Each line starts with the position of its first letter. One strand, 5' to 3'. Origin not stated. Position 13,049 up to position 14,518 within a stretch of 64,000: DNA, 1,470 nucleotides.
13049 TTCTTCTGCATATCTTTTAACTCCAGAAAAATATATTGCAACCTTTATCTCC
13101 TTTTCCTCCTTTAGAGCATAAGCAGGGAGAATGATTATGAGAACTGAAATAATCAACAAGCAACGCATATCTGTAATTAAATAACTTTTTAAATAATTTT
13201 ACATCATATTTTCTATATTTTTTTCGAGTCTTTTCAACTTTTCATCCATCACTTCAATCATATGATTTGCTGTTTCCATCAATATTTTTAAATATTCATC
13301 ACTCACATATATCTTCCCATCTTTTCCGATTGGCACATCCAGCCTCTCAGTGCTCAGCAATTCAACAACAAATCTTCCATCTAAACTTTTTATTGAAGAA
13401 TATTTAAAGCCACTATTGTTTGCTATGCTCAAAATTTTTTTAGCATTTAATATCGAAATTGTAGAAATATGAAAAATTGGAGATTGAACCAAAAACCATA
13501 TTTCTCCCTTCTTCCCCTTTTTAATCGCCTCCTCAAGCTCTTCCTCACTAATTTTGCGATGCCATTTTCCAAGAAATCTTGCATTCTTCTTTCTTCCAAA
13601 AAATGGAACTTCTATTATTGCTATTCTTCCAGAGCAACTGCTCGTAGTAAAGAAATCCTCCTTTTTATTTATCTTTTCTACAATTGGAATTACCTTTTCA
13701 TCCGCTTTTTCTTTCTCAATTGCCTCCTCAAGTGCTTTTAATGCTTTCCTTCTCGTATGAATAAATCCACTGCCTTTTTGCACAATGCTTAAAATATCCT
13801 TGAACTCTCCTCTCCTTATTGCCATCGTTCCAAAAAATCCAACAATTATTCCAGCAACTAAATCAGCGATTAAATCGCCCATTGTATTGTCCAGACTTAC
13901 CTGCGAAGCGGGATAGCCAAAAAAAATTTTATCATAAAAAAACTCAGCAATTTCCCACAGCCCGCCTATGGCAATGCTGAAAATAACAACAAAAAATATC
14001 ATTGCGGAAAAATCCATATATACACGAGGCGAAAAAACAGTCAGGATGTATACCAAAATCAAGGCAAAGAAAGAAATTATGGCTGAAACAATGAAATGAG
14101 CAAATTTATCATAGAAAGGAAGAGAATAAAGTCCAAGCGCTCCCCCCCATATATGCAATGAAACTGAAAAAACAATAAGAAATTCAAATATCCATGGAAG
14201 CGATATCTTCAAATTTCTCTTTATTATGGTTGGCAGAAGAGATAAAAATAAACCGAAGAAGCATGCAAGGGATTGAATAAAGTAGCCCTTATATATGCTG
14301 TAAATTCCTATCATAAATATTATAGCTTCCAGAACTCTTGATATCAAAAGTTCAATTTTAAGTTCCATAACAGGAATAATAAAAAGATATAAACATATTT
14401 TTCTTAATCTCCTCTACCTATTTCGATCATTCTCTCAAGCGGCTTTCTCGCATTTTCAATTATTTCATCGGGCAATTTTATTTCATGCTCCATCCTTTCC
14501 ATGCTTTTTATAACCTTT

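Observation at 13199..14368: Polytopic membrane domain fused to a TYW3-like tRNA methyltransferase domain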

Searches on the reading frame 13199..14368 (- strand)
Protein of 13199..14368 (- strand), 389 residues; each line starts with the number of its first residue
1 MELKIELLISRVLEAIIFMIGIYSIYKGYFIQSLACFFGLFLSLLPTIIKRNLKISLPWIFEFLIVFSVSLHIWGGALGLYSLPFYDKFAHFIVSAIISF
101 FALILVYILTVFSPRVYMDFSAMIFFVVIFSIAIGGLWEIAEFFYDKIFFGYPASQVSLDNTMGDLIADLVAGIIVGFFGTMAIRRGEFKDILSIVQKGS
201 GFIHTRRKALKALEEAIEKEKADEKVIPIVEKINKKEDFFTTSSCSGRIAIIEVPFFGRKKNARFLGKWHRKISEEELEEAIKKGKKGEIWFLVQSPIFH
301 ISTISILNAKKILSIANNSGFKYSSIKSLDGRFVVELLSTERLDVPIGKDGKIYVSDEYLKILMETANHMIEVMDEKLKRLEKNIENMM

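Call 3: search_protein_families(library=pfam, proteins=[window:13199-14368:-], max_evalue=1)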
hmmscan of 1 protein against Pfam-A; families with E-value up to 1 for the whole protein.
window:13199-14368:- (389 aa): 5 families
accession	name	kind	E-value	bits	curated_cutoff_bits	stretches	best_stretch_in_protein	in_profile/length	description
PF02676.19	TYW3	-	1.1e-46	159.3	27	1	206-386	3-210/211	Methyltransferase TYW3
PF09997.14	DUF2238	-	0.074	13.4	26.4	1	85-150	58-116/140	Predicted membrane protein (DUF2238)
PF15647.12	Tox-REase-3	-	0.13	13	25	1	260-293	48-81/102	Restriction endonuclease fold toxin 3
PF16785.10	SMBP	-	0.56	10.8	29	0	264-289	68-93/111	Small metal-binding protein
PF19233.4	DUF5886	-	1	10.2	36.5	1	189-240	78-126/135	Family of unknown function (DUF5886)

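Call 4: search_protein_families(library=ncbifam, proteins=[window:13199-14368:-], max_evalue=1)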
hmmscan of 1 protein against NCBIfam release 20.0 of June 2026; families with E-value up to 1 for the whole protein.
window:13199-14368:- (389 aa): 7 families
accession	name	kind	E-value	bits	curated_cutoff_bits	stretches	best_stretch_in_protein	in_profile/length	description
NF047731.1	tRNAMtaseTaw3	equivalog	1.2e-65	220.7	200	1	205-385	3-185/185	tRNA(Phe) 7-((3-amino-3-carboxypropyl)-4-demethylwyosine(37)-N(4))-methyltransferase Taw3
NF003266.0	PRK04235.1-5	equivalog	8.4e-64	214.9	329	1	202-388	8-195/197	hypothetical protein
NF003267.0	PRK04235.1-6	equivalog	7.5e-57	192.3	190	1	204-388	5-190/196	hypothetical protein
NF003265.0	PRK04235.1-4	equivalog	8.2e-51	172.5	286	1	202-388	2-192/194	hypothetical protein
NF003264.0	PRK04235.1-2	equivalog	7.2e-50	169.4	344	1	204-388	2-186/206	hypothetical protein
NF003263.0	PRK04235.1-1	equivalog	1.8e-32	112.3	237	1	204-387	9-193/219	hypothetical protein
NF033831.1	sce7725_fam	subfamily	0.086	12.5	60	1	205-242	7-45/312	sce7725 family protein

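Call 5: search_solved_structures(query=window:13199-14368:-, max_evalue=1, show_alignments=3)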
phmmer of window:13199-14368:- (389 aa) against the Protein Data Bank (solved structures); distinct sequences matched with E-value up to 1: 6.
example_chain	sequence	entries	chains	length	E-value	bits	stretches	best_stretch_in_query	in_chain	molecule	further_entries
2drv_A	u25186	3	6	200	3.6e-56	194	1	201-386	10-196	UPF0130 protein PH1069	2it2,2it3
2qg3_A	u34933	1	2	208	4.9e-32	114.6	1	206-388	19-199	UPF0130 protein AF_2059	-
2dvk_A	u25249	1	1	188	1.8e-21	79.9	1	227-373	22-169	UPF0130 protein APE0816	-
1tlj_A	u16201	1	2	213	1.4e-18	70.4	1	233-381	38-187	Hypothetical UPF0130 protein SSO0622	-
9y6s_5X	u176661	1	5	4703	0.063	15.5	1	256-361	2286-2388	Dynein heavy chain, putative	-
6xyw_AC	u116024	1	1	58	0.77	11.9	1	187-226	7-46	At3g06320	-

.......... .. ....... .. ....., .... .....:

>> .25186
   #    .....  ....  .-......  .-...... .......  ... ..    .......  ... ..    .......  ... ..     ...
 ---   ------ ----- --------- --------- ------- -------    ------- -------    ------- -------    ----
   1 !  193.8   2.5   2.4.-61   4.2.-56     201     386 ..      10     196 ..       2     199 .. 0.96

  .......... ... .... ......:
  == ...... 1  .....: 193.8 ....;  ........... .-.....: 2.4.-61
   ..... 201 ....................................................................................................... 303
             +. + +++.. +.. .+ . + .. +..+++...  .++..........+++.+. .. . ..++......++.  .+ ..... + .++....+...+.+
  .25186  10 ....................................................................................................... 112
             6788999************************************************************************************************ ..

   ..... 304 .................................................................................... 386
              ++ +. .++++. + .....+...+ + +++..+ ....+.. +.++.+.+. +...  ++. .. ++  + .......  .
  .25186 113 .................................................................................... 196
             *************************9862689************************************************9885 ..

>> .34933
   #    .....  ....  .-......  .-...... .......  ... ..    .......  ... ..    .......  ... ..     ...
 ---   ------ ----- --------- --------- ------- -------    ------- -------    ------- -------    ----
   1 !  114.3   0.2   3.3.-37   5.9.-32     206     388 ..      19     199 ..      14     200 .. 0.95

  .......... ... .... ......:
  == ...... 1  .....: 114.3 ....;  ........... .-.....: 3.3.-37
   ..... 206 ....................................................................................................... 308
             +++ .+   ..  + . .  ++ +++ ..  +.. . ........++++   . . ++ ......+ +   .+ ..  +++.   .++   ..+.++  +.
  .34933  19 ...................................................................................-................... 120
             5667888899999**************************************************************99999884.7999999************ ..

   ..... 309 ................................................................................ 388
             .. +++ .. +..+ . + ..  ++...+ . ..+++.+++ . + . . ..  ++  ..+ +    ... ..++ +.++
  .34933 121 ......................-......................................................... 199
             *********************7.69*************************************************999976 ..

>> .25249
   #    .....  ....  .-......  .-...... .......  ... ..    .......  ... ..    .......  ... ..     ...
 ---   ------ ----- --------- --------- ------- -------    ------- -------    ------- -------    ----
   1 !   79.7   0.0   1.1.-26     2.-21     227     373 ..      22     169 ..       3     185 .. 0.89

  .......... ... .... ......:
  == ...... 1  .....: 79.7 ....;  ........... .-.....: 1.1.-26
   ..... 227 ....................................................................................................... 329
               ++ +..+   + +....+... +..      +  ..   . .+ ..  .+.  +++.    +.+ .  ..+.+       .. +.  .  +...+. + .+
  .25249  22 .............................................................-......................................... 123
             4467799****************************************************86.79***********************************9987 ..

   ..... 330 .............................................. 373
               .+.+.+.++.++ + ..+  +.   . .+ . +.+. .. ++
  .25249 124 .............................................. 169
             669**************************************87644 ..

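Call 6: find_homologous_proteins(query=window:13199-14368:-)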
Query window:13199-14368:- (389 aa): 65 proteins with E <= 0.001 among 8000 candidates.
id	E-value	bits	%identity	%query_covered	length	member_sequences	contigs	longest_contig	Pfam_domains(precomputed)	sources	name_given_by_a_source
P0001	7.0e-237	804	96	100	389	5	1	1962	PF02676.20,PF09997.15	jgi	jgi:tRNA wybutosine-synthesizing protein 3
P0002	1.8e-206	703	81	100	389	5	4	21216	PF02676.20,PF09997.15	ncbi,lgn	ncbi:MAG: hypothetical protein QXW78_01920 [Candidatus Thermoplasmatota archaeon]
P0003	4.5e-204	696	82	98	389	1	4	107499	PF02676.20,PF09997.15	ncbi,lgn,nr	ncbi:MAG: hypothetical protein H5T44_03615 [Thermoplasmatales archaeon]|nr:hypothetical protein [The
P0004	2.5e-194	664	78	100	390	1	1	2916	PF02676.20,PF09997.15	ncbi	-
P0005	1.8e-153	529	61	98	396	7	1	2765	PF02676.20,PF09997.15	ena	-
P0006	1.8e-153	529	60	100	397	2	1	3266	PF02676.20,PF09997.15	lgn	-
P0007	2.6e-153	529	61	99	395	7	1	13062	PF02676.20,PF09997.15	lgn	-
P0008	1.5e-152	526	59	99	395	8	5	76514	PF02676.20,PF09997.15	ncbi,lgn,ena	-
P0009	4.8e-152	524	60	99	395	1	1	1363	PF02676.20,PF09997.15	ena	-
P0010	4.9e-152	524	60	99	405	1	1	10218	PF02676.20,PF09997.15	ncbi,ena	-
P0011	1.0e-149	517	60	96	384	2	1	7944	PF02676.20,PF09997.15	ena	-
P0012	6.2e-148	511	58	99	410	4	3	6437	PF02676.20,PF09997.15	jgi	-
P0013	2.2e-147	509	60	99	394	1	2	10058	PF02676.20,PF09997.15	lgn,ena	-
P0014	2.2e-147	509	59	99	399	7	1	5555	PF02676.20,PF09997.15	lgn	-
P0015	2.8e-144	499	57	99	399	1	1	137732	PF02676.20,PF09997.15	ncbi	-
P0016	1.3e-142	493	56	99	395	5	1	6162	PF02676.20,PF09997.15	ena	-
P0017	5.9e-142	491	57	100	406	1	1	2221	PF02676.20,PF09997.15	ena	-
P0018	6.9e-141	488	56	99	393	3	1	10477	PF02676.20,PF09997.15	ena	-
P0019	2.0e-139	483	57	99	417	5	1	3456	PF02676.20,PF09997.15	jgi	-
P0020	3.4e-139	482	55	99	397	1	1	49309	PF02676.20,PF09997.15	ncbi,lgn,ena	-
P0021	4.1e-139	482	56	98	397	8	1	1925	PF02676.20,PF09997.15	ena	-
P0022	1.8e-137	476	56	97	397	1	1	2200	PF02676.20,PF09997.15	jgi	-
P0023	2.2e-135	470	54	100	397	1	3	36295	PF02676.20,PF09997.15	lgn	-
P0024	2.3e-135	470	54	98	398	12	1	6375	PF02676.20,PF09997.15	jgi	-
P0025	2.4e-135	469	54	100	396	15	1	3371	PF02676.20,PF09997.15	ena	-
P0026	9.5e-134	464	54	100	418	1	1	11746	PF02676.20,PF09997.15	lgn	-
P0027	2.0e-133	463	54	99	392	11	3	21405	PF02676.20,PF09997.15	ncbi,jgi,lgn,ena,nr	ncbi:MAG: hypothetical protein J7J36_06720 [Thermoplasmata archaeon]|nr:hypothetical protein [Thermo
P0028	1.2e-132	461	52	99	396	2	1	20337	PF02676.20,PF09997.15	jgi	-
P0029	3.5e-130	452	55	93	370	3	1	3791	PF02676.20,PF09997.15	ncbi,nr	ncbi:MAG: hypothetical protein J7K12_00520, partial [Thermoplasmata archaeon]|nr:hypothetical protei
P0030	2.1e-126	440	55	94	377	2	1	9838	PF02676.20,PF09997.15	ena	-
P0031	4.5e-123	429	53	97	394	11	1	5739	PF02676.20,PF09997.15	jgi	-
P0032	5.5e-121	422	52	99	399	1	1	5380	PF02676.20,PF09997.15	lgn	-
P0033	7.8e-117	409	55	88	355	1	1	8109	PF02676.20,PF09997.15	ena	-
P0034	8.2e-116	405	48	99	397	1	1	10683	PF02676.20,PF09997.15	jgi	-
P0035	3.5e-115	403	49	99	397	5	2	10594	PF02676.20,PF09997.15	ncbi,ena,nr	ncbi:MAG: hypothetical protein DRN17_05280 [Thermoplasmata archaeon]|nr:MAG: hypothetical protein DR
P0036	3.6e-115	403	48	99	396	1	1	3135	PF02676.20,PF09997.15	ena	-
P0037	3.9e-115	403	48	99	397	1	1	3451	PF02676.20,PF09997.15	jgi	-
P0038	1.8e-114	401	47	99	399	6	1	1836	PF02676.20,PF09997.15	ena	-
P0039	1.9e-114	401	53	94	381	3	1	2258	PF02676.20,PF09997.15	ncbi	-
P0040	1.4e-112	395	48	99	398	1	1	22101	PF02676.20,PF09997.15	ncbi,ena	-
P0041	4.7e-112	393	45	99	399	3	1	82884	PF02676.20,PF09997.15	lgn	-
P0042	3.2e-110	387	50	97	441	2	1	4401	PF02676.20,PF09997.15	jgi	jgi:tRNA wybutosine-synthesizing protein 3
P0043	1.4e-93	332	57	68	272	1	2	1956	PF02676.20,PF09997.15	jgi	-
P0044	8.2e-92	326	56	68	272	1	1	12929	PF02676.20,PF09997.15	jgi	-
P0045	3.2e-89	318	59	65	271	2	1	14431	PF02676.20,PF09997.15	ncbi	-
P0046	2.4e-79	285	58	58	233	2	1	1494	PF02676.20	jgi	-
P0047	1.8e-78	282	58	58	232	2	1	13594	PF02676.20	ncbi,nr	ncbi:MAG TPA: hypothetical protein ENI33_08975 [Thermoplasmatales archaeon]|nr:hypothetical protein 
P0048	8.4e-71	257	62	48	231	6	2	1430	PF02676.20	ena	-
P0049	1.5e-46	177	46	43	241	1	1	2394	PF02676.20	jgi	jgi:tRNA wybutosine-synthesizing protein 3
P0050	1.7e-46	177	42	49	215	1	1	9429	PF02676.20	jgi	-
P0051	4.6e-43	166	47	46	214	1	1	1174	PF02676.20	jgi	-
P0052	8.1e-39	152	43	47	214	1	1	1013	PF02676.20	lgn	-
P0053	5.2e-35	139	37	48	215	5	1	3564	PF02676.20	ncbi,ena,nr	ncbi:MAG: hypothetical protein KAJ51_13465 [Thermoplasmata archaeon]|nr:hypothetical protein [Thermo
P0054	1.5e-34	138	40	47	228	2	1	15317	PF02676.20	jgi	jgi:tRNA wybutosine-synthesizing protein 3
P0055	2.3e-34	137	36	48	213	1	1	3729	PF02676.20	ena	-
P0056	3.5e-34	137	36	47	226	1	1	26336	PF02676.20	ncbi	-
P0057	4.0e-33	133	37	48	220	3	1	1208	PF02676.20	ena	-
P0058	5.0e-33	133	36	49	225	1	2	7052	PF02676.20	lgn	-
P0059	9.9e-33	132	37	47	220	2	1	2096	PF02676.20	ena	-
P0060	4.0e-31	127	37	47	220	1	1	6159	PF02676.20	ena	-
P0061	4.9e-30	123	35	49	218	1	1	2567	PF02676.20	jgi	jgi:tRNA wybutosine-synthesizing protein 3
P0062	7.1e-27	113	34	48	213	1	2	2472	PF02676.20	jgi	jgi:tRNA wybutosine-synthesizing protein 3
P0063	2.4e-20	91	33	44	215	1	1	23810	PF02676.20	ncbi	ncbi:MAG: tRNA wybutosine-synthesizing 3 family protein [Candidatus Woesearchaeota archaeon]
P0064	6.8e-18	83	32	46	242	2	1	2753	PF02676.20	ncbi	-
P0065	1.4e-6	46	23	42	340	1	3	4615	PF02676.20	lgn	-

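Call 20: find_encoding_contigs(protein=P0047, flank=6000, max_places=3)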
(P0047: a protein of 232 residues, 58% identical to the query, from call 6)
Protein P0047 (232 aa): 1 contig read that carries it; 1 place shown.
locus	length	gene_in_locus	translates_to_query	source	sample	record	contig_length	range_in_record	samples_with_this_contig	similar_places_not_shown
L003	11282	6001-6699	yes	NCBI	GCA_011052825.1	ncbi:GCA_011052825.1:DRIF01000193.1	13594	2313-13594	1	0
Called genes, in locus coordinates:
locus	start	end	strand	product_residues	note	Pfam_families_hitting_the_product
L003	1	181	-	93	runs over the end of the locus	PF06736:TMEM175 (weak)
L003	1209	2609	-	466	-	PF00474:SSF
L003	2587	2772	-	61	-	-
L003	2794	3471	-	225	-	-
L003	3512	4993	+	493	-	PF13660:DUF4147, PF05161:MOFRL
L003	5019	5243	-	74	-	PF01106:NifU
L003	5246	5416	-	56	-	PF12837:Fer4_6 (faint), PF13183:Fer4_8 (faint), PF13237:Fer4_10 (weak), PF00037:Fer4 (weak), PF12838:Fer4_7 (weak), PF13187:Fer4_9 (weak), PF12797:Fer4_2 (weak), PF00037:Fer4, +3 more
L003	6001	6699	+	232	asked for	PF02676:TYW3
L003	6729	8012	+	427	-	PF09825:BPL_N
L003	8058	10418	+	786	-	PF01326:PPDK_N, PF00391:PEP-utilizers, PF02896:PEP-utilizers_C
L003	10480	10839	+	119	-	PF13298:LigD_N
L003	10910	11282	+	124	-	PF03811:Zn_ribbon_InsA (faint)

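Call 48: predict_structure(alignment_id=A3)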
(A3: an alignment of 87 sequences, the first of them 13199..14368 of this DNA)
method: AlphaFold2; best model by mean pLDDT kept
length: 389 residues; sequences in the alignment: 87
mean_pLDDT: 89.9   pTM: 0.64
mean pLDDT of the five models: 89.9, 89.1, 88.5, 87.1, 86.5
residues with pLDDT >= 90: 266; 70-90: 99; 50-70: 19; < 50: 5
segments of 3 or more residues with pLDDT < 50: 198-200
pLDDT, mean of each block of 10 residues (from residue 1): 73 97 95 93 90 79 95 92 94 98 88 75 97 96 89 86 97 98 81 57 80 89 90 90 88 89 94 97 95 96 86 95 86 89 96 96 98 97 86
secondary structure, 60 per line:
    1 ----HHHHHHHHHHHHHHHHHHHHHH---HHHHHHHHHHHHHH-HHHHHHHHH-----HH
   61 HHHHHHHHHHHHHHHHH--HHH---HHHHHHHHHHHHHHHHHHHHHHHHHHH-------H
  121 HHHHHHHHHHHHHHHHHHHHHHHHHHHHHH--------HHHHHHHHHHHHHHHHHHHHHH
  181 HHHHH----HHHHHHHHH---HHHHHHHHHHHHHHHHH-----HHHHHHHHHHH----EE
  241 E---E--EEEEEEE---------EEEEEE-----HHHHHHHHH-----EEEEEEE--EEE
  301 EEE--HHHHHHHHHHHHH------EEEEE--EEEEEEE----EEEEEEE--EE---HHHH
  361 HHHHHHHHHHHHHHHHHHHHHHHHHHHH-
elements in order: H5-26 H30-43 H45-53 H59-77 H86-112 H120-150 H159-185 H190-198 H202-218 H224-234 E239-241 E248-254 E264-269 H275-283 E289-295 E298-303 H306-318 E325-329 E332-338 E343-349 H357-388

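Call 57: find_encoding_contigs(protein=P0015, flank=10000, max_places=1)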
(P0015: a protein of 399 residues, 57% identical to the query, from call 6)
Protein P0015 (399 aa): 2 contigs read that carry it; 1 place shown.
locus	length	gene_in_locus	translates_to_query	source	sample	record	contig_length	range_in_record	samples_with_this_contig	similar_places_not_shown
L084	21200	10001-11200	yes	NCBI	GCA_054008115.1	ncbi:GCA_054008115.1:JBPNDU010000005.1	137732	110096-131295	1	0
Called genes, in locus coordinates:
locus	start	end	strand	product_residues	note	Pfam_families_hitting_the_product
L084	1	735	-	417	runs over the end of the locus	PF00801:PKD (weak), PF18911:PKD_4, PF19077:Big_13 (faint), PF18911:PKD_4, PF00801:PKD, PF22352:K319L-like_PKD, PF17957:Big_7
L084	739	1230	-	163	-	PF00132:Hexapep (faint), PF25084:LbH_EIF2B (faint), PF25087:GMPPB_C (faint)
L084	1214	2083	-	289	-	PF02629:CoA_binding, PF13380:CoA_binding_2, PF13607:Succ_CoA_lig, PF00549:Ligase_CoA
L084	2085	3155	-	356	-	PF01071:GARS_A (weak), PF08442:ATP-grasp_2, PF13549:ATP-grasp_5 (faint), PF24948:Citrate_synth_N, PF00549:Ligase_CoA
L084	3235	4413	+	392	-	PF05048:NosD, PF13229:Beta_helix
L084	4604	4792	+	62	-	-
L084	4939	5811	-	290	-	PF00892:EamA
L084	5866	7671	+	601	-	PF08915:tRNA-Thr_ED, PF00587:tRNA-synt_2b, PF03129:HGTP_anticodon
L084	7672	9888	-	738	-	PF11271:PorA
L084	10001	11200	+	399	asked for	PF09997:DUF2238, PF02676:TYW3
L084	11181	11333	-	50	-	-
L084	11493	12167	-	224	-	PF07758:DUF1614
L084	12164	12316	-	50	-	-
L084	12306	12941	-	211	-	PF01813:ATP-synt_D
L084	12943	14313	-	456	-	PF02874:ATP-synt_ab_N, PF00006:ATP-synt_ab, PF22919:ATP-synt_VA_C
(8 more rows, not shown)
